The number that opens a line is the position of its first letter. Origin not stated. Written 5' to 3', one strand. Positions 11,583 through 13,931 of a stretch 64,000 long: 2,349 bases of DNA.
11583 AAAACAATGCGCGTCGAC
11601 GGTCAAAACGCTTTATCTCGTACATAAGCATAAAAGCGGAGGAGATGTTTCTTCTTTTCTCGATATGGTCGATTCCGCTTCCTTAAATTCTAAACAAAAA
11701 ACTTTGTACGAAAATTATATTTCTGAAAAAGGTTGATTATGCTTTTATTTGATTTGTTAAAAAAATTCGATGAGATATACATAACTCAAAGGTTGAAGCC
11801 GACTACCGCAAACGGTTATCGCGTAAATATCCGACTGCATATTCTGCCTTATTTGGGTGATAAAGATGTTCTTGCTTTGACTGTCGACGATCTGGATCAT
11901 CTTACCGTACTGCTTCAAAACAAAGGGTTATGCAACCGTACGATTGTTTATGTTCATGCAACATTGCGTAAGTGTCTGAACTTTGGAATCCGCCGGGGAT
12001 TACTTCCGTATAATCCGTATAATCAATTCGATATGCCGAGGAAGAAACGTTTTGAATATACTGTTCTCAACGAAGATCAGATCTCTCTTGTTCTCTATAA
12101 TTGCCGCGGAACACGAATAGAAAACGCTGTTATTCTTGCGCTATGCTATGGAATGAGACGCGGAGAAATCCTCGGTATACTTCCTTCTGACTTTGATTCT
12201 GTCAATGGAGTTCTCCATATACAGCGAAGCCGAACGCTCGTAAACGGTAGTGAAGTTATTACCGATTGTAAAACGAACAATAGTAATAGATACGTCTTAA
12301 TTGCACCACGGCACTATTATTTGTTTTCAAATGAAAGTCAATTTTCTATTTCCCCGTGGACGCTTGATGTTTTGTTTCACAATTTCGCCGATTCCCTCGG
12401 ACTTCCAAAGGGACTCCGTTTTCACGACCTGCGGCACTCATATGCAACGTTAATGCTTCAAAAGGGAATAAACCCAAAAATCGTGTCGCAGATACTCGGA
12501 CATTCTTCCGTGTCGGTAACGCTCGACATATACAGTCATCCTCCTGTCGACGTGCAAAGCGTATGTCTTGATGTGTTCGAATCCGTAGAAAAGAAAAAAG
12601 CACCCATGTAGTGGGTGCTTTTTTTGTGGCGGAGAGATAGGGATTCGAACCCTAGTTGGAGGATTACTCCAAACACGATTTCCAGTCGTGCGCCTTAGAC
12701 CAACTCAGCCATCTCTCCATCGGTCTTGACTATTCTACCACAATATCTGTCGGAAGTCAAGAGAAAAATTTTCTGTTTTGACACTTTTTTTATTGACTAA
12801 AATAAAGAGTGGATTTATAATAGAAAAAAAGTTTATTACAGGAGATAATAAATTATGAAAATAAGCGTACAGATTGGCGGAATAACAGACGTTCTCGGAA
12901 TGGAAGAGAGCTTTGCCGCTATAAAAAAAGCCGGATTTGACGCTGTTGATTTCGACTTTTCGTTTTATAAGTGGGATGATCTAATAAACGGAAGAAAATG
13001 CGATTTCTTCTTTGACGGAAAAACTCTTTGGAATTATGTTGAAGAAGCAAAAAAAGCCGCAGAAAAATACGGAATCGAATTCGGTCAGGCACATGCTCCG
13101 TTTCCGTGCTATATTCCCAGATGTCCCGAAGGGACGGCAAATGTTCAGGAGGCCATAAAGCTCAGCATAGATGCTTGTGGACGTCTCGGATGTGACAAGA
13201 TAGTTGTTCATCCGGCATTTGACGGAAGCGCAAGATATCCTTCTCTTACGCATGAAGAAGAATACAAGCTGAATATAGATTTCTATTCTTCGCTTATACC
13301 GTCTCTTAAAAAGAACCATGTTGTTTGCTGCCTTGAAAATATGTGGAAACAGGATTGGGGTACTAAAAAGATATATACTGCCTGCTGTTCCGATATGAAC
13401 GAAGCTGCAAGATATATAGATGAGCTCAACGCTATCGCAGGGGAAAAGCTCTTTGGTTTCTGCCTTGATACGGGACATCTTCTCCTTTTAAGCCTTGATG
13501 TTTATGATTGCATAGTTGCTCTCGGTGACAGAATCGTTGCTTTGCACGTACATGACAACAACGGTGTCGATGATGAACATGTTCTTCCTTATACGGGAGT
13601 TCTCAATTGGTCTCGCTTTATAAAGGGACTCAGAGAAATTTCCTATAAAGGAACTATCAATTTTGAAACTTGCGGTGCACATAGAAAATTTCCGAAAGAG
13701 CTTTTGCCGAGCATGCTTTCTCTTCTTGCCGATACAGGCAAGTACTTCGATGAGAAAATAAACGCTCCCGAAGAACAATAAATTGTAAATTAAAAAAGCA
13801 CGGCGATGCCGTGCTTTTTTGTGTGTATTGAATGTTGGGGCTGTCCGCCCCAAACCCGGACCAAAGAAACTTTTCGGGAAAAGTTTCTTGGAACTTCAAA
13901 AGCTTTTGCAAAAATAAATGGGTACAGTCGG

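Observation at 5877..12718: Integrated filamentous (inovirus-like) prophage of a Gram-positive Clostridia host, inserted in tRNA-Ser(GGA)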

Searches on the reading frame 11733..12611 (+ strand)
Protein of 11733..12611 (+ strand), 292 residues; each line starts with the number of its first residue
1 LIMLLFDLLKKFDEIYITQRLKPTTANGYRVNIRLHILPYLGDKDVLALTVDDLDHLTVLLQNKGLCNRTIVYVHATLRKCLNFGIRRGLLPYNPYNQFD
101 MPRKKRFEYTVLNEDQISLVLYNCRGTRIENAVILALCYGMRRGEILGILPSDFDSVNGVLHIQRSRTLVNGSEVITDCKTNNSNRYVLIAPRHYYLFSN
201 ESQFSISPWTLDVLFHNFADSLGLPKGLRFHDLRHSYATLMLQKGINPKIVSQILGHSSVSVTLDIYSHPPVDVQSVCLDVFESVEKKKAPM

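Call 7: search_protein_families(library=pfam, max_evalue=1, proteins=[window:11733-12611:+])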
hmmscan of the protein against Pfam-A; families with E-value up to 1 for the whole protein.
window:11733-12611:+ (292 aa): 4 families
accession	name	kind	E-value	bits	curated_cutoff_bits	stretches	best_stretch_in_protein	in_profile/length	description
PF00589.27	Phage_integrase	-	1.7e-20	73.9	27.1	1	111-270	2-168/172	Phage integrase family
PF14659.12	Phage_int_SAM_3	-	7.7e-08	32.9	22.6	1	7-54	4-50/58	Phage integrase, N-terminal SAM-like domain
PF13102.12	Phage_int_SAM_5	-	0.0011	19.7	22.3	1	48-98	45-95/98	Phage integrase SAM-like domain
PF16795.10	Phage_integr_3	-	0.24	11.8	27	1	228-267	105-144/161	Archaeal phage integrase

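Call 8: search_protein_families(library=phrogs, max_evalue=1, proteins=[window:11733-12611:+])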
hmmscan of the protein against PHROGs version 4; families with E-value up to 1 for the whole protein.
window:11733-12611:+ (292 aa): 13 families
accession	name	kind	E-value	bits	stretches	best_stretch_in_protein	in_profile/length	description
phrog_1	-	integration and excision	1.7e-53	183.8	1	5-269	166-434/611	integrase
phrog_216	-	integration and excision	4.9e-27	95.8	1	78-269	22-223/301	integrase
phrog_7685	-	integration and excision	4.4e-11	43.8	1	221-270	174-223/240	integrase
phrog_34557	-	integration and excision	6.7e-06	26.9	2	136-190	7-63/183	integrase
phrog_7269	-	integration and excision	1.1e-05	26.2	1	224-269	24-68/89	integrase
phrog_25190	-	integration and excision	0.00017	22.9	1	216-268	36-87/109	integrase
phrog_26960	-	unknown function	0.00019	22.7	1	3-57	68-122/146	-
phrog_36816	-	unknown function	0.026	15.5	1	35-122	51-141/182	-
phrog_24775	-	unknown function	0.029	15.5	1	230-262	30-62/101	-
phrog_23783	-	integration and excision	0.029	15.3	1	18-96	74-149/162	integrase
phrog_35951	-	unknown function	0.044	15.2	1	228-258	21-51/97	-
phrog_23271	-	unknown function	0.099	13.6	1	231-267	12-47/67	-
phrog_17497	-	unknown function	0.21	12.7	1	230-259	60-89/133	-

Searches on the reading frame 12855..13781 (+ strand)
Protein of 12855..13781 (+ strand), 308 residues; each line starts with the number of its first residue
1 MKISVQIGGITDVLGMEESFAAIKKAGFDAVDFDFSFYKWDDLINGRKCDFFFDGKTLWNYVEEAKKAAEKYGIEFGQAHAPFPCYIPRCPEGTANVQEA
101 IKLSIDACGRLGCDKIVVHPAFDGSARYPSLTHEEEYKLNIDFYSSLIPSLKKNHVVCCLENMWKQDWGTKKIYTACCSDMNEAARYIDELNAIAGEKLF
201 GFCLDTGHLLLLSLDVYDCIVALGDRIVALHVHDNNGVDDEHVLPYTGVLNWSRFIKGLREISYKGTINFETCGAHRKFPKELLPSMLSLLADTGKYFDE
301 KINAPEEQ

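Call 56: find_encoding_contigs(protein=window:12855-13781:+, flank=10000, max_places=10)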
Protein window:12855-13781:+ (308 aa): 6 contigs read that carry it; 4 places shown.
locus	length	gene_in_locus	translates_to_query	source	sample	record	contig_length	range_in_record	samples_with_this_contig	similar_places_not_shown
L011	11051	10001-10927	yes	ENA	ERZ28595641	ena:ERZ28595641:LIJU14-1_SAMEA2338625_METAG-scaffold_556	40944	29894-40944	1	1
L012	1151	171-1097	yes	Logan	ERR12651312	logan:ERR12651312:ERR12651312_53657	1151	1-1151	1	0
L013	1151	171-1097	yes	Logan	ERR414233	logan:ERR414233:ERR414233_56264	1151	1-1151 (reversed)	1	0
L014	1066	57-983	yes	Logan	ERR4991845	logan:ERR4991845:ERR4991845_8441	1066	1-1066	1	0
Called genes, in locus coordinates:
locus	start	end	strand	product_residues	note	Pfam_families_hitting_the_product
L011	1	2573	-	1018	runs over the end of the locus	-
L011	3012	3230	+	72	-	PF00589:Phage_integrase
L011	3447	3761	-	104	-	PF12844:HTH_19, PF13560:HTH_31, PF01381:HTH_3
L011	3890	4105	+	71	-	-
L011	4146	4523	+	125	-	-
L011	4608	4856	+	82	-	-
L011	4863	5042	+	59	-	-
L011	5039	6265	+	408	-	-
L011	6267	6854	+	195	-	-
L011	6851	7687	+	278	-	-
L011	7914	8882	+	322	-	PF18106:Rol_Rep_N (weak), PF02486:Rep_trans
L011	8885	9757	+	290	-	PF14659:Phage_int_SAM_3, PF00589:Phage_integrase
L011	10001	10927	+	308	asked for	PF01261:AP_endonuc_2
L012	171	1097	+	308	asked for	PF01261:AP_endonuc_2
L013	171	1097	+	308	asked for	PF01261:AP_endonuc_2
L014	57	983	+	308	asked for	PF01261:AP_endonuc_2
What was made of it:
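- Short Logan contigs of the right flank break exactly at the repeat boundary (call 56).
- Tried and rejected: Look-up of the right-flank gene returned only lysogens, or short contigs broken at the repeat (call 56).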

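Call 64: search_protein_families(library=ncbifam, max_evalue=1e-10, proteins=[window:12855-13781:+])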
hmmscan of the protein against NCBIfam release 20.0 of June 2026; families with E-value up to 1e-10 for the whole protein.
window:12855-13781:+ (308 aa): 0 families
